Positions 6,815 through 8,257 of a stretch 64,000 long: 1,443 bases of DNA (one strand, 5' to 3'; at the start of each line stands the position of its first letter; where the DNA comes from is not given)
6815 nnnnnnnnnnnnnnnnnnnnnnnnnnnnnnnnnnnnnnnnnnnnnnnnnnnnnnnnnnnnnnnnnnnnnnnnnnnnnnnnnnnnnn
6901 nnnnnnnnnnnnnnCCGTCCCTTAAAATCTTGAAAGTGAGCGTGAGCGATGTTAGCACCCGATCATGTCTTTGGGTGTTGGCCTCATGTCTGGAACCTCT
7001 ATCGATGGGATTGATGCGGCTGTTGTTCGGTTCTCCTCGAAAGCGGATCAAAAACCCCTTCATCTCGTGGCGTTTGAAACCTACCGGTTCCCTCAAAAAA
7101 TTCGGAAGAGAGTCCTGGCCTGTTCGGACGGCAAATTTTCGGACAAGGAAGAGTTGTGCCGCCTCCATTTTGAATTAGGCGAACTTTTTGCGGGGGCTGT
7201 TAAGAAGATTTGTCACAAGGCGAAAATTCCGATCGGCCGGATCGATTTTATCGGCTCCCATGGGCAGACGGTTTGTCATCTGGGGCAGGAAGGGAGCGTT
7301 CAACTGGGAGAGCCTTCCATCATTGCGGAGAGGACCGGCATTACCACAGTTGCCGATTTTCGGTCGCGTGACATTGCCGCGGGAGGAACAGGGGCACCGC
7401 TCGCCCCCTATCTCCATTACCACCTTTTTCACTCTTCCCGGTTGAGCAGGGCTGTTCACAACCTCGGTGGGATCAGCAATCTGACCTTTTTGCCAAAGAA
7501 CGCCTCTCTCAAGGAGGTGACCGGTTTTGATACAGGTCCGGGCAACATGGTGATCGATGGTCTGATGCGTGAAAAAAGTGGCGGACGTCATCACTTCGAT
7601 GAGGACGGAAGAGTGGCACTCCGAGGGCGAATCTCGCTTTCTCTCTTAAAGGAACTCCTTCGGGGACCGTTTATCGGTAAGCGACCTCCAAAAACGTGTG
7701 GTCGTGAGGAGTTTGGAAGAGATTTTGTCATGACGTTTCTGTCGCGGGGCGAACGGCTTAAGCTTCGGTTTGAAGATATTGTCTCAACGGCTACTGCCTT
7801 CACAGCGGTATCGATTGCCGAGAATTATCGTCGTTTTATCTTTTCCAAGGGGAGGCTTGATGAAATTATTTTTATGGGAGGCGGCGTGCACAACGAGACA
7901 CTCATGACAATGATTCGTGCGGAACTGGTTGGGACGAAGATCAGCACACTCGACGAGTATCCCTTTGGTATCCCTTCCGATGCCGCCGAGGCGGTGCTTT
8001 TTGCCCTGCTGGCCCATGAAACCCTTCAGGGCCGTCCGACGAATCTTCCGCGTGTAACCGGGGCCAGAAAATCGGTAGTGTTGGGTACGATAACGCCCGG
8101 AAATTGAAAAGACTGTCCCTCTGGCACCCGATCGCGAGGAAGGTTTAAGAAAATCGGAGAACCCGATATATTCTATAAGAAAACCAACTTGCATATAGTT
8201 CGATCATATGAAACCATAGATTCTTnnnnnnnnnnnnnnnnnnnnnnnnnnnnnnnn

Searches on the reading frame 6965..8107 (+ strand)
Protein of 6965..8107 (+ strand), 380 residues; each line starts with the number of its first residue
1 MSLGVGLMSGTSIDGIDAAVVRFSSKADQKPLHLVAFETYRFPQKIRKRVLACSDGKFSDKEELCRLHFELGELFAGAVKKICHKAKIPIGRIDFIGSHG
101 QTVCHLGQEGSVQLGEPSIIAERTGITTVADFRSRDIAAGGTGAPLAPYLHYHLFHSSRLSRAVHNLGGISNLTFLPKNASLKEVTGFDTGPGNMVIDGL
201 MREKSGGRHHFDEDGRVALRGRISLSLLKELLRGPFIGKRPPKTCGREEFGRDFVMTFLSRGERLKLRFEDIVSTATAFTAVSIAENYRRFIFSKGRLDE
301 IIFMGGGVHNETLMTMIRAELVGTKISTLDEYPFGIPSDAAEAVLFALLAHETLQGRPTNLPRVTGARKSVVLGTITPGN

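Call 5: search_protein_families(library=pfam, proteins=[window:6965-8107:+], max_evalue=0.01)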
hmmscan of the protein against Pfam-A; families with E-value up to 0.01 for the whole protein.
window:6965-8107:+ (380 aa): 1 family
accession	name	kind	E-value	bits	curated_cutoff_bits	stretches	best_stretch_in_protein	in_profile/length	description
PF03702.20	AnmK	-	4e-99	332.6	24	1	5-378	4-366/367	Anhydro-N-acetylmuramic acid kinase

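Call 9: find_related_loci(query=window:6965-8107:+, collection=genome_contigs, flank=8000)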
Query window:6965-8107:+ (380 aa) in genome_contigs; peptide patterns used: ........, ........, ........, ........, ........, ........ (x = any residue, [..] = any of these).
171 stretches matched a pattern; 30 encode a relative of the query (tblastn E <= 1e-3); 30 distinct loci.
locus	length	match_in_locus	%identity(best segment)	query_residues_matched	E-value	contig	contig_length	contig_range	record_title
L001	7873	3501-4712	59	1-380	5e-146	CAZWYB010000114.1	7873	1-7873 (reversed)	MAG TPA_asm: uncultured Pseudomonadota bacterium isolate SRP273308_co1_414 genome assembly, contig: NODE_14642_length_78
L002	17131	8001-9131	51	5-380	2e-117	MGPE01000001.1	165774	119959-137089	MAG: Deltaproteobacteria bacterium GWA2_38_16 gwa2_scaffold_127, whole genome shotgun sequence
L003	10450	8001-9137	47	3-378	1e-107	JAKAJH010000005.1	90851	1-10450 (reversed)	MAG: Bacteroidetes bacterium isolate WY3.bin82 NODE_348_length_90851_cov_1.948525, whole genome shotgun sequence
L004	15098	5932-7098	48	6-379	7e-107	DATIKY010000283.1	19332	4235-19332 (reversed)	MAG TPA_asm: Sedimentisphaerales bacterium isolate SMAG_U15730 k141_214158, whole genome shotgun sequence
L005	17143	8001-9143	45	3-378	1e-103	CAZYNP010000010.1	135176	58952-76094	MAG TPA_asm: uncultured Cytophagia bacterium isolate binchicken_co274_472 genome assembly, contig: NODE_246_length_13517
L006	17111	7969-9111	45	3-378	1e-106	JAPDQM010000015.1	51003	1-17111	MAG: candidate division KSB1 bacterium isolate JZ4_201803_bins_154 JZ-4_201803_bins_154_scaffold_15, whole genome shotgu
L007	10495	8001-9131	46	5-376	1e-101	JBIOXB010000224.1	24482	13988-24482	MAG: bacterium isolate MAG067 k127_500353, whole genome shotgun sequence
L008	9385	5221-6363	44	3-376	1e-96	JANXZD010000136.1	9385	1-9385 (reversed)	MAG: Bacteroidetes bacterium isolate GL140_4_metabat_238_sub GL140_4_k141_599422, whole genome shotgun sequence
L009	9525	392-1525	45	5-376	2e-98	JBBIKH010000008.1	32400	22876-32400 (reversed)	MAG: bacterium isolate BR1F70218_bin_181 NODE_1567_length_32400_cov_5.276550, whole genome shotgun sequence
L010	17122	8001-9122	44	6-376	2e-96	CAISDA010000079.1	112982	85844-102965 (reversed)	MAG: uncultured Ignavibacteriae bacterium isolate MJ-time_bin-6381 genome assembly, contig: bin-6381:79/89, whole genome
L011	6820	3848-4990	46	5-380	2e-95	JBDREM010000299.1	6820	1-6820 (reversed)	MAG: Planctomycetota bacterium isolate MEGAHIT-group-1.315 k141_5903276, whole genome shotgun sequence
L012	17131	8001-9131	45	5-376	2e-93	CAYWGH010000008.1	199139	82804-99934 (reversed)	MAG TPA_asm: uncultured Cytophagia bacterium isolate binchicken_co107_472 genome assembly, contig: NODE_106_length_19913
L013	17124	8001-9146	44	5-379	2e-92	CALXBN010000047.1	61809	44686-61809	MAG: uncultured Ruthenibacterium sp. isolate E0_FAY__bin201 genome assembly, contig: E0_FAY__k127_1583265, whole genome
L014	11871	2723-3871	41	6-377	3e-91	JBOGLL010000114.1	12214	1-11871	MAG: Terriglobales bacterium isolate M3-S_metawrap_bin.236 k127_281556, whole genome shotgun sequence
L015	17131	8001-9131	46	5-376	1e-87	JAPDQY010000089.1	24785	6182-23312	MAG: Candidatus Coneutiohabitans thermophilus isolate ZMQR_201803_bins_22 ZMQR_201803_bins_22_scaffold_89, whole genome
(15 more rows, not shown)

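Call 13: find_encoding_contigs(protein=window:6965-8107:+, flank=10000, max_places=10)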
Protein window:6965-8107:+ (380 aa): 4 contigs read that carry it; 3 places shown.
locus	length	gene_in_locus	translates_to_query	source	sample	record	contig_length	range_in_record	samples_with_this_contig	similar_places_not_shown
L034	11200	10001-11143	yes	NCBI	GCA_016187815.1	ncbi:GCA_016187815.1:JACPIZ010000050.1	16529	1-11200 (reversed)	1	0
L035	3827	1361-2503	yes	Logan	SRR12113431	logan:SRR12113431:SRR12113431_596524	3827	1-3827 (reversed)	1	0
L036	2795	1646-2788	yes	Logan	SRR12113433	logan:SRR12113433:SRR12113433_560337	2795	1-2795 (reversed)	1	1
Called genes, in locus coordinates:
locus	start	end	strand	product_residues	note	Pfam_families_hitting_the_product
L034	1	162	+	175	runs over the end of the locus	PF01025:GrpE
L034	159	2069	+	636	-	PF13428:TPR_14 (faint), PF13432:TPR_16 (weak), PF07719:TPR_2 (faint), PF13424:TPR_12 (weak), PF00515:TPR_1 (weak), PF13424:TPR_12 (weak), PF13458:Peripla_BP_6, PF01094:ANF_receptor (weak)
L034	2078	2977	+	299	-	PF00586:AIRS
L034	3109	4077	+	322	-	PF01595:CNNM, PF00571:CBS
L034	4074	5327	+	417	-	PF01595:CNNM, PF00571:CBS (weak), PF03471:CorC_HlyC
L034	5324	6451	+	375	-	PF01938:TRAM, PF21579:PabTrmU54_TRAM_dom (weak), PF05958:tRNA_U5-meth_tr, PF01209:Ubie_methyltran (faint), PF03602:Cons_hypoth95, PF13649:Methyltransf_25, PF13847:Methyltransf_31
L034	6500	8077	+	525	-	PF09043:Lys-AminoMut_A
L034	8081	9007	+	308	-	PF00781:DAGK_cat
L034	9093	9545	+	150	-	-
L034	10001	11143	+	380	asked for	PF03702:AnmK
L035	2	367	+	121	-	?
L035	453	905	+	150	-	-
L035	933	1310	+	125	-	-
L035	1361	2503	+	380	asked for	PF03702:AnmK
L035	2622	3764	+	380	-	PF13173:AAA_14, PF13635:DUF4143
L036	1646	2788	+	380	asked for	PF03702:AnmK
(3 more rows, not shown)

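Call 42: search_protein_families(library=ncbifam, proteins=[window:6965-8107:+], max_evalue=0.001)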
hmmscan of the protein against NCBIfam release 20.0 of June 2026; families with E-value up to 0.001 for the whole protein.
window:6965-8107:+ (380 aa): 14 families
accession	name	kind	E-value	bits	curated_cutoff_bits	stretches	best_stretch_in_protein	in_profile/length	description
NF007151.0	PRK09585.3-6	equivalog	1.8e-136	455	599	1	3-377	14-395/396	anhydro-N-acetylmuramic acid kinase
NF007148.0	PRK09585.3-2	equivalog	1.5e-135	451.9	387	1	3-379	10-385/386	anhydro-N-acetylmuramic acid kinase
NF007142.0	PRK09585.2-1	equivalog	3.2e-120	401.6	435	1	5-378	7-381/384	anhydro-N-acetylmuramic acid kinase AnmK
NF007139.0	PRK09585.1-3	equivalog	9.9e-105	350.7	367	1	5-378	7-369/370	anhydro-N-acetylmuramic acid kinase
NF007146.0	PRK09585.2-6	equivalog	2.1e-97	326.3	440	1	5-380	4-369/391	anhydro-N-acetylmuramic acid kinase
NF007143.0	PRK09585.2-2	equivalog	3.3e-96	322.4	533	1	5-376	4-378/382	anhydro-N-acetylmuramic acid kinase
NF007138.0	PRK09585.1-1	equivalog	1.6e-82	277.6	588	1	5-379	7-367/370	anhydro-N-acetylmuramic acid kinase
NF007150.0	PRK09585.3-5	equivalog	1.5e-79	267.8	585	1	5-377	6-383/393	anhydro-N-acetylmuramic acid kinase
NF007149.0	PRK09585.3-4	equivalog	4e-78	263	616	1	5-376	20-395/399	anhydro-N-acetylmuramic acid kinase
NF007145.0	PRK09585.2-5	equivalog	1.1e-76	258.7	514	1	5-375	4-374/379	anhydro-N-acetylmuramic acid kinase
NF007141.0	PRK09585.1-5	equivalog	2.9e-73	246.9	352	1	4-376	6-364/370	anhydro-N-acetylmuramic acid kinase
NF007140.0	PRK09585.1-4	equivalog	7.6e-66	222.8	605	1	5-378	17-381/382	anhydro-N-acetylmuramic acid kinase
NF007147.0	PRK09585.3-1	equivalog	5.5e-60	203.3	822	1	4-380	3-365/393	anhydro-N-acetylmuramic acid kinase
NF007144.0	PRK09585.2-3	equivalog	5.4e-55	187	436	1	5-376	9-355/358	anhydro-N-acetylmuramic acid kinase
